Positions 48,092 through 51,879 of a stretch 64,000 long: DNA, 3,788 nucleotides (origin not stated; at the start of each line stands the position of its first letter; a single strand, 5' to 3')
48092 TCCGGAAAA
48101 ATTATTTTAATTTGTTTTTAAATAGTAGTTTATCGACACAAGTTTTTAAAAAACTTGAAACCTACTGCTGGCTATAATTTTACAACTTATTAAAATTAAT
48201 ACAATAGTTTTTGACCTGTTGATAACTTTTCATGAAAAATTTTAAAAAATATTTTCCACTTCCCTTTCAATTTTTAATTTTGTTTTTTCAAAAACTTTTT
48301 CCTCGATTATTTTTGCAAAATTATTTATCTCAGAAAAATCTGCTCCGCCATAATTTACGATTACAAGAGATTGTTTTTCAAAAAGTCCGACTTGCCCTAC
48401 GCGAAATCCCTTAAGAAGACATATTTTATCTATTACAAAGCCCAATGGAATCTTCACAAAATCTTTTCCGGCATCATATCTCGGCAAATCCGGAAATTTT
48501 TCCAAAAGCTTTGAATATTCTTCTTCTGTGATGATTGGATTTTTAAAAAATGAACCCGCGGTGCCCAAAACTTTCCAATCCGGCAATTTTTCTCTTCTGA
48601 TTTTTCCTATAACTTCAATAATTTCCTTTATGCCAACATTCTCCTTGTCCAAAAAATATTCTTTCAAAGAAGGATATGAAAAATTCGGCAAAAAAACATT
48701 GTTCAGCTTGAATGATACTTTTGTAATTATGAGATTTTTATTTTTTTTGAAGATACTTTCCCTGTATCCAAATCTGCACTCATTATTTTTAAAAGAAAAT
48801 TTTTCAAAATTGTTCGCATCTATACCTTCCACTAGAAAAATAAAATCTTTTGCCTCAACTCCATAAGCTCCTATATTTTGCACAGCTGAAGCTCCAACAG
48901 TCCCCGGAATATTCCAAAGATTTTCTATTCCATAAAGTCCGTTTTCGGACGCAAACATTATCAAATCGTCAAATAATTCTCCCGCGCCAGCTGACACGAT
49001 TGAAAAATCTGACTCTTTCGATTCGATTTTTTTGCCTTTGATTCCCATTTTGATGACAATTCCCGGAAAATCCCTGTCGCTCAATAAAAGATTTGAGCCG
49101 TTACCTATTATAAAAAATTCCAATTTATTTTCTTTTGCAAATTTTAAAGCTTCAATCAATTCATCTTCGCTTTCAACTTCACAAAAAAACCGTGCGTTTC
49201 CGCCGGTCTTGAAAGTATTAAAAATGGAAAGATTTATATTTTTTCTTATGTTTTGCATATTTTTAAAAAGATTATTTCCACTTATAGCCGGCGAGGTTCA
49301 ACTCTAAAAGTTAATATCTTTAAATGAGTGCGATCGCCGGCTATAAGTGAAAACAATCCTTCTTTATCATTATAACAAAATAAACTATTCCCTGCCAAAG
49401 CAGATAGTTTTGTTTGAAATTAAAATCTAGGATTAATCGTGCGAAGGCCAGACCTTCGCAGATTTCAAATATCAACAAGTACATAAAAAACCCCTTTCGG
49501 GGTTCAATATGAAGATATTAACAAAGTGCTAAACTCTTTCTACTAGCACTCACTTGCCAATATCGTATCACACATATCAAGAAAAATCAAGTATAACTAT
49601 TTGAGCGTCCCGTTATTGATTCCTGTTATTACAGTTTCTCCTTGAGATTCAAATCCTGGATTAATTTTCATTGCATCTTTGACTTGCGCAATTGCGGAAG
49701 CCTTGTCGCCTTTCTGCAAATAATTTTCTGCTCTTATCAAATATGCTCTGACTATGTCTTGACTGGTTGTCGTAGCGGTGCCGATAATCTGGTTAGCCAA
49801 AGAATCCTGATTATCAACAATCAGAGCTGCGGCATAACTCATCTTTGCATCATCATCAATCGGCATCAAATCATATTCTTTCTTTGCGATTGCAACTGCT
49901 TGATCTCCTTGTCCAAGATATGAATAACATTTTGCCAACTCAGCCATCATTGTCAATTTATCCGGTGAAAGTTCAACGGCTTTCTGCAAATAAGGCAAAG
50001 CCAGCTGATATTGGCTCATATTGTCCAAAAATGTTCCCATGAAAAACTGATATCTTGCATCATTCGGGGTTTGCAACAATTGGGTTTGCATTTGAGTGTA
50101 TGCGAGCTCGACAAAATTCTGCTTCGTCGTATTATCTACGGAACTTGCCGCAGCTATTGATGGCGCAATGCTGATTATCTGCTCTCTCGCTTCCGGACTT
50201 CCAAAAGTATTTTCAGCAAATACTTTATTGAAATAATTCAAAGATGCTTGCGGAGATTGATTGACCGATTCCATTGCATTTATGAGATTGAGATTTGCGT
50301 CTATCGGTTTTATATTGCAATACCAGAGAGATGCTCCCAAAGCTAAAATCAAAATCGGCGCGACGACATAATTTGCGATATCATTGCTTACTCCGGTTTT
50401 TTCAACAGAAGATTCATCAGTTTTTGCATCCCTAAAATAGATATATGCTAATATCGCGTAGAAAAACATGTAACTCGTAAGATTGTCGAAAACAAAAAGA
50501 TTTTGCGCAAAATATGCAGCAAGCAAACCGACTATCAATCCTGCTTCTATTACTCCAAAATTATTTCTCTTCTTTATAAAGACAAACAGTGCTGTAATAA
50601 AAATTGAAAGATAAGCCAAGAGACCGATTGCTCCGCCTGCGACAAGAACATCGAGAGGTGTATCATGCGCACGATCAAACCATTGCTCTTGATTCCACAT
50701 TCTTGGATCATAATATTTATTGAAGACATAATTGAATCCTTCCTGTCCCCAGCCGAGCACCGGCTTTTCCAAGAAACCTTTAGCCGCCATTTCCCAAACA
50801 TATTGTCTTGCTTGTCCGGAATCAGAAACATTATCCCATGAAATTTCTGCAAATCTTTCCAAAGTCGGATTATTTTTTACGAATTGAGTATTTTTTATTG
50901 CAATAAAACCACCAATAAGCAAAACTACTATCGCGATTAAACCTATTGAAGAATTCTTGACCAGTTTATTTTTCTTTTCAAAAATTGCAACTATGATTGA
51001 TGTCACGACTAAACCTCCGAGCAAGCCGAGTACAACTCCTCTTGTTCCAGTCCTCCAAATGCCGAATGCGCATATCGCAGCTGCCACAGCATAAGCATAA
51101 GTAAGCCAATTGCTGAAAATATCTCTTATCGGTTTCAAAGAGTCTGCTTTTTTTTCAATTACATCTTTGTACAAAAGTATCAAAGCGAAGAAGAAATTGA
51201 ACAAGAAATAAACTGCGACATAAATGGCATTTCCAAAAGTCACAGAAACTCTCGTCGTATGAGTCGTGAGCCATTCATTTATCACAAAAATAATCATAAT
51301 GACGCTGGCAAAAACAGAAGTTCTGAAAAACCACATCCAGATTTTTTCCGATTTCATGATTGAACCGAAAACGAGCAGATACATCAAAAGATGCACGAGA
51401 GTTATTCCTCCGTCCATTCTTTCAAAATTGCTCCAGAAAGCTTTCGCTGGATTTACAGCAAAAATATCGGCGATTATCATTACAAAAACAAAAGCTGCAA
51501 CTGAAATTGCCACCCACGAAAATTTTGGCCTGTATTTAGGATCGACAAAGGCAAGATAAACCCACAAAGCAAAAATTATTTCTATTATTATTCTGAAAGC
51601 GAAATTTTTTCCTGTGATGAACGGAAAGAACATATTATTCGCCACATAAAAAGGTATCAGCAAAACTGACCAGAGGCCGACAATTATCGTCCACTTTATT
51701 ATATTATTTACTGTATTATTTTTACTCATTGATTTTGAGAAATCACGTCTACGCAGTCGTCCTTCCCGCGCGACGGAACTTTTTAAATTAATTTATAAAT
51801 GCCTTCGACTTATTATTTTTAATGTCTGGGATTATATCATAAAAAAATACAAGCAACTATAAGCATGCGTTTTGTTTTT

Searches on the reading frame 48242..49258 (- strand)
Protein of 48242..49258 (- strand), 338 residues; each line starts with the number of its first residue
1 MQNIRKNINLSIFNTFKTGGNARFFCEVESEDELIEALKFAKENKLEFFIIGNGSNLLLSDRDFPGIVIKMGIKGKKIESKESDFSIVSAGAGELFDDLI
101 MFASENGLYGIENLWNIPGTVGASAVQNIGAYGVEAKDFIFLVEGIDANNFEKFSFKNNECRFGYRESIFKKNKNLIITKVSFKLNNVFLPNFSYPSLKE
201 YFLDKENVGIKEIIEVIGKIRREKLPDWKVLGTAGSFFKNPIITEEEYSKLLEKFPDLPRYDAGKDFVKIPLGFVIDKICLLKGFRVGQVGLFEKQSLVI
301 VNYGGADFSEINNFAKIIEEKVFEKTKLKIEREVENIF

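Call 19: search_protein_families(library=pfam, proteins=[window:48242-49258:-], max_evalue=0.001)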
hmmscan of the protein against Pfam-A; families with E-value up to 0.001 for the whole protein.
window:48242-49258:- (338 aa): 2 families
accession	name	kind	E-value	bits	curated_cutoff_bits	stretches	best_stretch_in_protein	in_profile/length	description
PF01565.28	FAD_binding_4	-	3.9e-20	72.4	26.4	1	24-148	3-131/139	FAD binding domain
PF02873.21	MurB_C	-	6.3e-17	62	27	1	214-336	6-98/99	UDP-N-acetylenolpyruvoylglucosamine reductase, C-terminal domain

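Call 51: find_encoding_contigs(protein=window:48242-49258:-, flank=10000, max_places=10)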
Protein window:48242-49258:- (338 aa): 1 contig read that carries it; 1 place shown.
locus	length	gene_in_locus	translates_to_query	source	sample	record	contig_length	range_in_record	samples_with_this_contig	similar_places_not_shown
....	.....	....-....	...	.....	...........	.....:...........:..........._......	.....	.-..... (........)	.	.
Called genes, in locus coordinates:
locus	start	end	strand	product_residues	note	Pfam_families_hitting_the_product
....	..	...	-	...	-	-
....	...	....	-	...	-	-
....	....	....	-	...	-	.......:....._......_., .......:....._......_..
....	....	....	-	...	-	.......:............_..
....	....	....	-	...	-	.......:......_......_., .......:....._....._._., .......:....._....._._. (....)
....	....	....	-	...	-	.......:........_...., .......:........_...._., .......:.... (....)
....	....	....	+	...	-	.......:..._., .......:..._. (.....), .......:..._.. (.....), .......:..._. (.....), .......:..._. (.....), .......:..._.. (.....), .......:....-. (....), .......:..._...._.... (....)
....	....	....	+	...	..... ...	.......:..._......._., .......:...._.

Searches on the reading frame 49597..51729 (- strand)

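Call 39: search_protein_families(library=pfam, proteins=[window:49597-51729:-], max_evalue=0.001)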
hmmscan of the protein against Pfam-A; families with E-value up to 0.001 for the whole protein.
window:49597-51729:- (710 aa): 7 families
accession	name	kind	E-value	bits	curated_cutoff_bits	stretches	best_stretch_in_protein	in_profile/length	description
PF04932.20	Wzy_C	-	4.6e-19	69.1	31.7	1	216-374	2-149/149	O-Antigen ligase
PF23914.1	TPR_CcmH_CycH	-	7.1e-09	36.1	42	1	599-685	57-146/158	Cytochrome c-type biogenesis protein H TPR domain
PF13181.12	TPR_8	-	7e-08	32.5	25.7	0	558-590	1-33/34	Tetratricopeptide repeat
PF07719.23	TPR_2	-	2.5e-07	30.8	27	0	661-692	2-33/34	Tetratricopeptide repeat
PF14559.12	TPR_19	-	3e-06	27.9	25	1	573-615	6-48/68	Tetratricopeptide repeat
PF13424.12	TPR_12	-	3.4e-06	27.6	30.1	1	564-621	9-74/77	Tetratricopeptide repeat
PF00515.34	TPR_1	-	2e-05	24.7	27.8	0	564-590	7-33/34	Tetratricopeptide repeat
